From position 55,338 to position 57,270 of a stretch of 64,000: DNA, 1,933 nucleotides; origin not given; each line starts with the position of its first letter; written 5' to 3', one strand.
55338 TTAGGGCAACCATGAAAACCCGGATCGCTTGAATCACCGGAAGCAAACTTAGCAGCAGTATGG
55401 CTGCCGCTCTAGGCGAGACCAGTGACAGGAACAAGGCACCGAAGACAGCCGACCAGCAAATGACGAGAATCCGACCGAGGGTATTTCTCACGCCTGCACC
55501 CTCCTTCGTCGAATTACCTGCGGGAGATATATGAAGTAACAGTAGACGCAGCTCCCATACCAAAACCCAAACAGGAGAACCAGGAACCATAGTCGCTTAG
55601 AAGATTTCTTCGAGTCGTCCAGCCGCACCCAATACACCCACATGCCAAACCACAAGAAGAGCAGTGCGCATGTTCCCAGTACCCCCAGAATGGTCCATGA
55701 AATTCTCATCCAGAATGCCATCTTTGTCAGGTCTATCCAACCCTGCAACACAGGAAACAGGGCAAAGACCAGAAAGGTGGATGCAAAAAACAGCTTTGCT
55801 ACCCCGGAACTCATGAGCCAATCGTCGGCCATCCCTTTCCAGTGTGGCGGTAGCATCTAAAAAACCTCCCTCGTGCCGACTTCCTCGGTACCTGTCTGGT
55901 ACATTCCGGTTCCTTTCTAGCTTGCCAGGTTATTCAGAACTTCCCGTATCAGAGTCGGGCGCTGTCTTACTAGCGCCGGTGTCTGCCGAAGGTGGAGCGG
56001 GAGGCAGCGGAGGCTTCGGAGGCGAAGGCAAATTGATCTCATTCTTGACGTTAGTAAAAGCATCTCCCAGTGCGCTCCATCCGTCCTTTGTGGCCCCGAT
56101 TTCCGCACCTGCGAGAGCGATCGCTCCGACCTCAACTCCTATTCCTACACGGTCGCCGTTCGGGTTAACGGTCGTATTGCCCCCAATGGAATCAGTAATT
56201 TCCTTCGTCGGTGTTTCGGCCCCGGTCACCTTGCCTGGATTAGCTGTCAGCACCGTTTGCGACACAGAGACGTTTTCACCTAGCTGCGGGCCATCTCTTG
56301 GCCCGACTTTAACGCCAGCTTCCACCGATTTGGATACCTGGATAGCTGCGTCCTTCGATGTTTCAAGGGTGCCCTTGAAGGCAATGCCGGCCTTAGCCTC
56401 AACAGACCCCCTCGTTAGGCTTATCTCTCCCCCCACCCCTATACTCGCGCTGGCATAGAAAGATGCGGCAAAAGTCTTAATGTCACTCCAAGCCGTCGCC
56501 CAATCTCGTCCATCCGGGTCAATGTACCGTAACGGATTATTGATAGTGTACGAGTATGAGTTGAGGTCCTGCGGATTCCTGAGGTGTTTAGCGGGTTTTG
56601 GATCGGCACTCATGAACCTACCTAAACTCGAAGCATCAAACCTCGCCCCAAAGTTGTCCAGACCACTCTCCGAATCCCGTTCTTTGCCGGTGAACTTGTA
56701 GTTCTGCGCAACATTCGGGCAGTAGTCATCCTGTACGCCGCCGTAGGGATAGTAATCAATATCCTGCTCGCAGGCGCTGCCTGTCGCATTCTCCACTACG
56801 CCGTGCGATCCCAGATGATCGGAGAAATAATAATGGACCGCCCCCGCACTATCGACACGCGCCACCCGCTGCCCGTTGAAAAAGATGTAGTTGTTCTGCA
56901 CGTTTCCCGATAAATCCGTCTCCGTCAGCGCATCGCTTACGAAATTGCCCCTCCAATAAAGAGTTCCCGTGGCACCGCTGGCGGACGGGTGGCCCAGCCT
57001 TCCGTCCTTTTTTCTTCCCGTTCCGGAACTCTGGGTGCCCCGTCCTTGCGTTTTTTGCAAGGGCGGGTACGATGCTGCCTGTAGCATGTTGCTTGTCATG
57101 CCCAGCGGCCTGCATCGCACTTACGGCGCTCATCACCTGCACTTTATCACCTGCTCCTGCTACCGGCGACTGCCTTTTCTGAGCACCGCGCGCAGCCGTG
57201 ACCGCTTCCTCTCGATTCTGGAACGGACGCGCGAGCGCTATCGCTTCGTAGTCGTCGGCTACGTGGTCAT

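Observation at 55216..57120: Orphan RHS toxin tip of unassigned family with two membrane-protein partners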

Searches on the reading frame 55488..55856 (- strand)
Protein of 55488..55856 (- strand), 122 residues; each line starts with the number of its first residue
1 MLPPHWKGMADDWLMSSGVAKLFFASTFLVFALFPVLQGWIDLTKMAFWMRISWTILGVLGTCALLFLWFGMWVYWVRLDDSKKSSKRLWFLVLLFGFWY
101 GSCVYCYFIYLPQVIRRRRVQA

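Call 3: search_protein_families(library=pfam, proteins=[window:55488-55856:-], max_evalue=1)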
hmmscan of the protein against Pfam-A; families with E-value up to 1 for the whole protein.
window:55488-55856:- (122 aa): 4 families
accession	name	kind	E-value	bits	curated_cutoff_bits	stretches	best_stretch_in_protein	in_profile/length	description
PF13396.11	PLDc_N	-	0.0056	17.1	23.3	1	68-105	2-37/42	Phospholipase_D-nuclease N-terminal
PF09591.15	DUF2463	-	0.026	14.9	22.5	0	70-110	1-41/210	Protein of unknown function (DUF2463)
PF05656.20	DUF805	-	0.063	14.2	25.7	1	24-108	17-97/111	Protein of unknown function (DUF805)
PF15817.10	TMEM40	-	0.2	11.9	27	1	11-43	69-108/120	Transmembrane protein 40 family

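Call 4: search_protein_families(library=ncbifam, proteins=[window:55488-55856:-], max_evalue=1)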
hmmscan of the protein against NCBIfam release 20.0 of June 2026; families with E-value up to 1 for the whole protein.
window:55488-55856:- (122 aa): 0 families

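Call 19: find_homologous_proteins(query=window:55491-55856:-, max_evalue=0.01)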
Query seq(122 aa) (122 aa): 25 proteins with E <= 0.01 among 54 candidates.
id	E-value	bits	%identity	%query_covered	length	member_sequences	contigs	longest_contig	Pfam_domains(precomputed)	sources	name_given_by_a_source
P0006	5.5e-77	275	100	100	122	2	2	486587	-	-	-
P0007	8.8e-60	219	81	99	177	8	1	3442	-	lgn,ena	-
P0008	2.5e-56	208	78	100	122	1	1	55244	-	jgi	jgi:hypothetical protein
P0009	4.1e-50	188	75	93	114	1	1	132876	-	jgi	jgi:hypothetical protein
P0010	2.3e-46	176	70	97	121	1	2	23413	-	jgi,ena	-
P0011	4.6e-45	171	71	94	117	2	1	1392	-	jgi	-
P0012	8.2e-45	171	62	100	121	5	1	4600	-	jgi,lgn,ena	-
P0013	9.5e-44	167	66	93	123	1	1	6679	-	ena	-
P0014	1.0e-42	164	63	99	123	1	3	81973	-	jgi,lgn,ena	-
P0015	2.9e-41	159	62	93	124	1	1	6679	-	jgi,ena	-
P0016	3.8e-41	159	62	96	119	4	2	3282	-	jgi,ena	-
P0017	2.3e-40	156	64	93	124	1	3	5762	-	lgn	-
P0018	2.7e-40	156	58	95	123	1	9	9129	-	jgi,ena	jgi:hypothetical protein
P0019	1.6e-39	153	62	96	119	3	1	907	-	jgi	-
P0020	6.2e-39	152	62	96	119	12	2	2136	-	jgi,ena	-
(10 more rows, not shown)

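Call 21: find_encoding_contigs(protein=P0008, flank=8000, max_places=2)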
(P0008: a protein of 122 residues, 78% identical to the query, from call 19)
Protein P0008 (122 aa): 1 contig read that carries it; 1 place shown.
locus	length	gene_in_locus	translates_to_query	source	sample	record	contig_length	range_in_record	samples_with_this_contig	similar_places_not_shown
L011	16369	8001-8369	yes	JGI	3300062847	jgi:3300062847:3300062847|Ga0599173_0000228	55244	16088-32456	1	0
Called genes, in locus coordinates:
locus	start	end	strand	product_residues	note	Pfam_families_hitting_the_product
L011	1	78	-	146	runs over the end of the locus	PF11154:DUF2934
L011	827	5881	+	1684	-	-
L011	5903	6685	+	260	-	-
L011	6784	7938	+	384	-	-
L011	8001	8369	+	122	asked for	-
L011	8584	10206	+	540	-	PF25023:TEN_YD-shell (weak)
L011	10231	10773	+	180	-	-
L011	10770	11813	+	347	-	-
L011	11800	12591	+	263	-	PF13428:TPR_14 (faint), PF07719:TPR_2 (faint), PF13174:TPR_6 (faint), PF13424:TPR_12 (faint), PF00515:TPR_1 (faint), PF13181:TPR_8 (faint), PF13414:TPR_11 (faint), PF13432:TPR_16 (weak)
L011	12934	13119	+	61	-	-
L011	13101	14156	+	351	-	-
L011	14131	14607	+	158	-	-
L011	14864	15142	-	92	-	-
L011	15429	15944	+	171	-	-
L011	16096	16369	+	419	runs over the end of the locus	PF05593:RHS_repeat (faint), PF25023:TEN_YD-shell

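Call 22: find_encoding_contigs(protein=P0009, flank=8000, max_places=2)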
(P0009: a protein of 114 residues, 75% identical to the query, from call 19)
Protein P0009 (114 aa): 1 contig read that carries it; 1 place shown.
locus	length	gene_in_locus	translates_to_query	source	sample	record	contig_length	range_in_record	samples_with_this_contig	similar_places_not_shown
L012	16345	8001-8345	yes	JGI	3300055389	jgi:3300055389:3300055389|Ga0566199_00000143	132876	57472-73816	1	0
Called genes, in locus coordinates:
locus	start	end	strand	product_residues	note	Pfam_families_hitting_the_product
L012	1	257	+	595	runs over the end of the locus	PF00364:Biotin_lipoyl, PF01597:GCV_H (faint), PF05896:NQRA_N (faint), PF13375:RnfC_N (faint), PF25984:BSH_YknX (weak), PF00364:Biotin_lipoyl, PF02817:E3_binding, PF00198:2-oxoacid_dh, +2 more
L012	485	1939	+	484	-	PF01134:GIDA (weak), PF01262:AlaDh_PNT_C (faint), PF07992:Pyr_redox_2, PF12831:FAD_oxidored (weak), PF13450:NAD_binding_8 (weak), PF00070:Pyr_redox, PF02852:Pyr_redox_dim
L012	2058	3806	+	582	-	PF21088:MS_channel_1st (weak), PF00924:MS_channel_2nd, PF21082:MS_channel_3rd, PF24956:Msl2-3_C (weak)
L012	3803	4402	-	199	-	-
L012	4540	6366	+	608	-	PF03544:TonB_C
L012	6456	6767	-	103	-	-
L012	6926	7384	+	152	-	-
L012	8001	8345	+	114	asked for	-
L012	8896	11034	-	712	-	PF09286:Pro-kuma_activ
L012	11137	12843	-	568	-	PF07732:Cu-oxidase_3, PF07731:Cu-oxidase_2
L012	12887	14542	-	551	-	PF04185:Phosphoesterase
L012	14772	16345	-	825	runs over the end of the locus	PF00069:Pkinase, PF07714:PK_Tyr_Ser-Thr, PF08308:PEGA, PF13620:CarboxypepD_reg (faint), PF08308:PEGA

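Call 23: find_encoding_contigs(protein=P0014, flank=8000, max_places=2)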
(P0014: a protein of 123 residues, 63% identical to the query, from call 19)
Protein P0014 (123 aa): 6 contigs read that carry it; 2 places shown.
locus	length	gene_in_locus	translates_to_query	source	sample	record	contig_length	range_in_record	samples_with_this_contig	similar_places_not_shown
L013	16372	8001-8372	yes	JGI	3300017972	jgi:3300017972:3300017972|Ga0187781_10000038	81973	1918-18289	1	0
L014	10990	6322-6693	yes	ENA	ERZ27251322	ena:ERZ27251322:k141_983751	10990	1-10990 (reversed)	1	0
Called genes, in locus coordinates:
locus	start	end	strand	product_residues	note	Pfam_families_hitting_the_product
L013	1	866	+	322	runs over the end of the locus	PF10017:Methyltransf_33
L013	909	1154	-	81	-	-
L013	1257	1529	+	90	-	PF02148:zf-UBP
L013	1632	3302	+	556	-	PF00072:Response_reg, PF00890:FAD_binding_2 (faint), PF01266:DAO (faint), PF07992:Pyr_redox_2, PF12831:FAD_oxidored (weak), PF13738:Pyr_redox_3, PF00070:Pyr_redox (weak)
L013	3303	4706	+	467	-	PF00027:cNMP_binding, PF02518:HATPase_c, PF14501:HATPase_c_5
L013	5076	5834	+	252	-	PF02754:CCG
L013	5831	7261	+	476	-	PF02589:LUD_dom, PF13187:Fer4_9 (faint), PF00037:Fer4 (faint), PF13183:Fer4_8, PF13237:Fer4_10 (faint), PF12798:Fer4_3 (faint), PF13534:Fer4_17 (weak), PF11870:LutB_C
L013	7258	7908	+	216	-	PF02589:LUD_dom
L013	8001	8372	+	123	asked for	-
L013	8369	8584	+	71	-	-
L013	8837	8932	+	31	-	-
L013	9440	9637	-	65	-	-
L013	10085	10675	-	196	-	PF00107:ADH_zinc_N (weak)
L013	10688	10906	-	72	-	PF08240:ADH_N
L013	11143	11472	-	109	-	PF20223:DUF6582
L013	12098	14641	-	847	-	PF11897:DUF3417, PF00343:Phosphorylase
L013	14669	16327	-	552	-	PF02878:PGM_PMM_I, PF02879:PGM_PMM_II, PF02880:PGM_PMM_III, PF00408:PGM_PMM_IV (weak)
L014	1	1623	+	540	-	?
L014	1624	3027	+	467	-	PF00027:cNMP_binding, PF02518:HATPase_c, PF14501:HATPase_c_5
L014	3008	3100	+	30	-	-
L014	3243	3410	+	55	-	-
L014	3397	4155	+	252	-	PF02754:CCG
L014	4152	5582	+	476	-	PF02589:LUD_dom, PF13187:Fer4_9 (faint), PF00037:Fer4 (faint), PF13183:Fer4_8, PF13237:Fer4_10 (faint), PF12798:Fer4_3 (faint), PF13534:Fer4_17 (weak), PF11870:LutB_C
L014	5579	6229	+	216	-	PF02589:LUD_dom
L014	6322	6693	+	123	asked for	-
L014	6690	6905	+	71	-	-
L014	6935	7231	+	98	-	-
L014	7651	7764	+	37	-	-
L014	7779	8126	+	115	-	-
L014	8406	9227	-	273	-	PF08240:ADH_N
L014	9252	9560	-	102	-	PF20223:DUF6582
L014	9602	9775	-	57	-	-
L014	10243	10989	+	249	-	?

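Call 44: find_related_loci(query=A3, collection=genome_contigs, flank=8000)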
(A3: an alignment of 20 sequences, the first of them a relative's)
Query A3 (122 aa) in genome_contigs; peptide patterns used: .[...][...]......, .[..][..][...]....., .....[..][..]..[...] (x = any residue, [..] = any of these).
123 stretches matched a pattern; 29 encode a relative of the query (tblastn E <= 1e-3); 29 distinct loci.
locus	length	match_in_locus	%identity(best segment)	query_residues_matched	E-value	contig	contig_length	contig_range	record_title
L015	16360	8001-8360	60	3-122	3e-46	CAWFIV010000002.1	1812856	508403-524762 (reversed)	MAG: uncultured Acidobacteriota bacterium isolate MFD02248.bin.1.173 genome assembly, contig: contig_12345, whole genome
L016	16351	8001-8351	61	6-122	1e-44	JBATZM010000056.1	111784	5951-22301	MAG: Terriglobales bacterium isolate MFD10751_ilm_asm_bin86 k127_185243, whole genome shotgun sequence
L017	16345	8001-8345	68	8-121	2e-44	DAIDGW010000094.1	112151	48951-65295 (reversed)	MAG TPA_asm: Acidobacteriaceae bacterium isolate clean331 k141_708526, whole genome shotgun sequence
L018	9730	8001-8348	60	6-121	3e-44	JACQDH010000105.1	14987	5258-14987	MAG: Acidobacteria bacterium isolate NC_groundwater_989_Pr1_S-0.65um_64_10 Montesol18_Sp65_coassembly_scaffold_610221, w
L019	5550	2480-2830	56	6-122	8e-41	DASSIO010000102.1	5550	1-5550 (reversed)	MAG TPA_asm: Terriglobales bacterium isolate SMAG_U1090 k141_1462314, whole genome shotgun sequence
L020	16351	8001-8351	57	6-122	2e-40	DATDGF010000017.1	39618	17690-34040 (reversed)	MAG TPA_asm: Candidatus Acidoferrum sp. isolate SMAG_U245 k141_296539, whole genome shotgun sequence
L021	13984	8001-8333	55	11-121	8e-39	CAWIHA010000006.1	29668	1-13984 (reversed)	MAG: Bryobacterales bacterium isolate MFD03726.bin.1.141 genome assembly, contig: contig_108291, whole genome shotgun se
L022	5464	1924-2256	52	2-114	3e-34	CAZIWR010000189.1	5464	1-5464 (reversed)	MAG TPA_asm: uncultured Acidobacteriaceae bacterium isolate SRP119689_co1_211 genome assembly, contig: NODE_24969_length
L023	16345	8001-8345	53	2-119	4e-34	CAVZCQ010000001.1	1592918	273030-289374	MAG: uncultured Acidobacteriaceae bacterium isolate MFD02248.bin.1.15 genome assembly, contig: contig_15571, whole genom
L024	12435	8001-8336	50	6-117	4e-34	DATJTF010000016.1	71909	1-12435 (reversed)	MAG TPA_asm: Verrucomicrobiia bacterium isolate SMAG_U15013 k141_2239682, whole genome shotgun sequence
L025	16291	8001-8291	59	22-118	5e-34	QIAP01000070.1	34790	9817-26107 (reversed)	MAG: Acidobacteria bacterium isolate gp1 AA126 14_0929_09_30cm_scaffold_549_curated, whole genome shotgun sequence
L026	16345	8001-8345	49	2-118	1e-33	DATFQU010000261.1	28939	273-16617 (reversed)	MAG TPA_asm: Candidatus Acidiferrales bacterium isolate SMAG_U9338 k141_579057, whole genome shotgun sequence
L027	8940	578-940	48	1-121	4e-32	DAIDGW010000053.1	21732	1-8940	MAG TPA_asm: Acidobacteriaceae bacterium isolate clean331 k141_11200, whole genome shotgun sequence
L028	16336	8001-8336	46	11-122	3e-32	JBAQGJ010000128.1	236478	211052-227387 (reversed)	MAG: Candidatus Acidiferrales bacterium isolate MFD09291_ilm_asm_bin33 k127_335464, whole genome shotgun sequence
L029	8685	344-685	46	6-119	1e-31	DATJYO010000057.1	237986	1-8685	MAG TPA_asm: Bryobacteraceae bacterium isolate SMAG_U15154 k141_3067283, whole genome shotgun sequence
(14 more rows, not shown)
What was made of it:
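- Closest known: Classical orphan rhs C-terminal modules. Different: The host phylum is Acidobacteriota (call 44).
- It occurs in 29 of 185,579 species representatives (call 44), so it is patchy like an accessory or orphan immunity gene.
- Tried and rejected: The closest relatives are Acidobacteriota MAGs (call 44).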

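Call 54: search_protein_families(library=pfam, alignment_id=A3, max_evalue=0.1)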
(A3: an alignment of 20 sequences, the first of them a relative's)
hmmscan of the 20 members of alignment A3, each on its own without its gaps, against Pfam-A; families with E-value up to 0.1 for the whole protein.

A. member 1, P0006 (122 aa): 3 families
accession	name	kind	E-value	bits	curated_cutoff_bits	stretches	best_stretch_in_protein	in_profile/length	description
PF13396.11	PLDc_N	-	0.0056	17.1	23.3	1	68-105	2-37/42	Phospholipase_D-nuclease N-terminal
PF09591.15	DUF2463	-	0.026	14.9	22.5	0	70-110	1-41/210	Protein of unknown function (DUF2463)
PF05656.20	DUF805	-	0.063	14.2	25.7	1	24-108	17-97/111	Protein of unknown function (DUF805)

B. families by the number of members that match (of 20 scanned): 8 families
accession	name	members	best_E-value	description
PF13396.11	PLDc_N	4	0.0044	Phospholipase_D-nuclease N-terminal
PF13664.11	DUF4149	3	0.00096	Domain of unknown function (DUF4149)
PF01757.29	Acyl_transf_3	1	0.0086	Acyltransferase domain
PF09591.15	DUF2463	1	0.026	Protein of unknown function (DUF2463)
PF13564.11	DoxX_2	1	0.053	DoxX-like family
PF16212.11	PhoLip_ATPase_C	1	0.058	Phospholipid-translocating P-type ATPase C-terminal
PF05656.20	DUF805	1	0.063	Protein of unknown function (DUF805)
PF09118.17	GO-like_E_set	1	0.084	Galactose oxidase-like, Early set domain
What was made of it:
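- There is no family annotation for either protein (calls 3, 4, 54).
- Tried and rejected: The match is below threshold (17 bits against 23.3) and occurs in only 4 of 20 members (calls 3, 54).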

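Call 63: find_encoding_contigs(protein=P0006, flank=10000, max_places=3)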
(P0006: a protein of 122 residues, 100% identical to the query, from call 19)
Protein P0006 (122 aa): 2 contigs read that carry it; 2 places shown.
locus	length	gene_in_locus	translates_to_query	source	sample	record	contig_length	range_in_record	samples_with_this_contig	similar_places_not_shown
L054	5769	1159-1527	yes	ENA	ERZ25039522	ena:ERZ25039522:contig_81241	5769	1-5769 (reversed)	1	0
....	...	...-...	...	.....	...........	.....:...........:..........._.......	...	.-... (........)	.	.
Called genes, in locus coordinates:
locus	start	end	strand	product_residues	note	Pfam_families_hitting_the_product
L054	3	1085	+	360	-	?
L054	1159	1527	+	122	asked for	-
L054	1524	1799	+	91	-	-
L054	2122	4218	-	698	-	PF13276:HTH_21, PF00665:rve, PF13683:rve_3, PF05598:DUF772, PF01609:DDE_Tnp_1, PF13751:DDE_Tnp_1_6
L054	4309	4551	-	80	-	PF01527:HTH_Tnp_1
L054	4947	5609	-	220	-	PF00078:RVT_1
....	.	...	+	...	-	?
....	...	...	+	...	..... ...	-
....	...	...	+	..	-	?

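Call 78: predict_structure(alignment_id=A3)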
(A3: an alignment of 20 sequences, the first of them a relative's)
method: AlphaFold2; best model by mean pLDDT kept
length: 122 residues; sequences in the alignment: 20
mean_pLDDT: 75.1   pTM: 0.52
mean pLDDT of the five models: 75.1, 70.7, 64.0, 62.5, 59.7
residues with pLDDT >= 90: 0; 70-90: 102; 50-70: 20; < 50: 0
segments of 3 or more residues with pLDDT < 50: none
pLDDT, mean of each block of 10 residues (from residue 1): 66 73 80 78 81 84 81 72 71 71 75 71 56
secondary structure, 60 per line:
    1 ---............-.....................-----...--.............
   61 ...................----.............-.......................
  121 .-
elements in order: H4-15 H17-37 H48-79 H84-96 H98-121
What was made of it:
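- Checked: AF2 gives three long helices for imm1 (call 78).
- Tried and rejected: Only imm1 alone was modelled (call 78).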

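Call 81: search_protein_families(library=pfam, proteins=[L028:2950-7848:+], max_evalue=0.001)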
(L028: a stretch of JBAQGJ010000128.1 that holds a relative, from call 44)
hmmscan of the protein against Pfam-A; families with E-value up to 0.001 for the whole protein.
L028:2950-7848:+ (1632 aa): 1 family
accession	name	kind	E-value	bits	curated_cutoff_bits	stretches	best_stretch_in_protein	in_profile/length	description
PF05593.20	RHS_repeat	-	1.6e-07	32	22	1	948-973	10-35/38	RHS Repeat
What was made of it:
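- On RHS/YD polymorphic toxin, C-terminal module: Pfam RHS_repeat is present in these proteins (call 81).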

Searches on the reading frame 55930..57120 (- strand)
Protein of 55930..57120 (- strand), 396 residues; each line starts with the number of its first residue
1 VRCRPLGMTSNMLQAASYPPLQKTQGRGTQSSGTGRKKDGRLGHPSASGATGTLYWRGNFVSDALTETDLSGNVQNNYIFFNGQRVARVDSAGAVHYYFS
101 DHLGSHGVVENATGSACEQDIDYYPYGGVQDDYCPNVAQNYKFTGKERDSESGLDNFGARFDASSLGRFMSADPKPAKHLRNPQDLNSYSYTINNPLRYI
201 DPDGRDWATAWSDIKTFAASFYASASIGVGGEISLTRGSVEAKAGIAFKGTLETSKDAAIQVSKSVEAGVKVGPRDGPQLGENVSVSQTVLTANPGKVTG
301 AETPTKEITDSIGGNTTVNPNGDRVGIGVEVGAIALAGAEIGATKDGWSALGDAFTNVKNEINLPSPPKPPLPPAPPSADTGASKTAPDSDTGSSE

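Call 3: search_protein_families(library=pfam, proteins=[window:55930-57120:-], max_evalue=1)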
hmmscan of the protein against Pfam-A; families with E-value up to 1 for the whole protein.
window:55930-57120:- (396 aa): 0 families

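Call 4: search_protein_families(library=ncbifam, proteins=[window:55930-57120:-], max_evalue=1)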
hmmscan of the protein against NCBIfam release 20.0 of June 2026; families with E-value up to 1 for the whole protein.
window:55930-57120:- (396 aa): 2 families
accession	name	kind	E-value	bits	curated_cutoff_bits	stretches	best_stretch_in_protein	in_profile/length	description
TIGR03696.1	Rhs_assc_core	domain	9.1e-18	64.6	32.5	1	123-204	1-75/76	RHS repeat-associated core domain-containing protein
NF041261.1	RHS_core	equivalog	0.00015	19.8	2000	1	92-204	1154-1260/1261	RHS element core protein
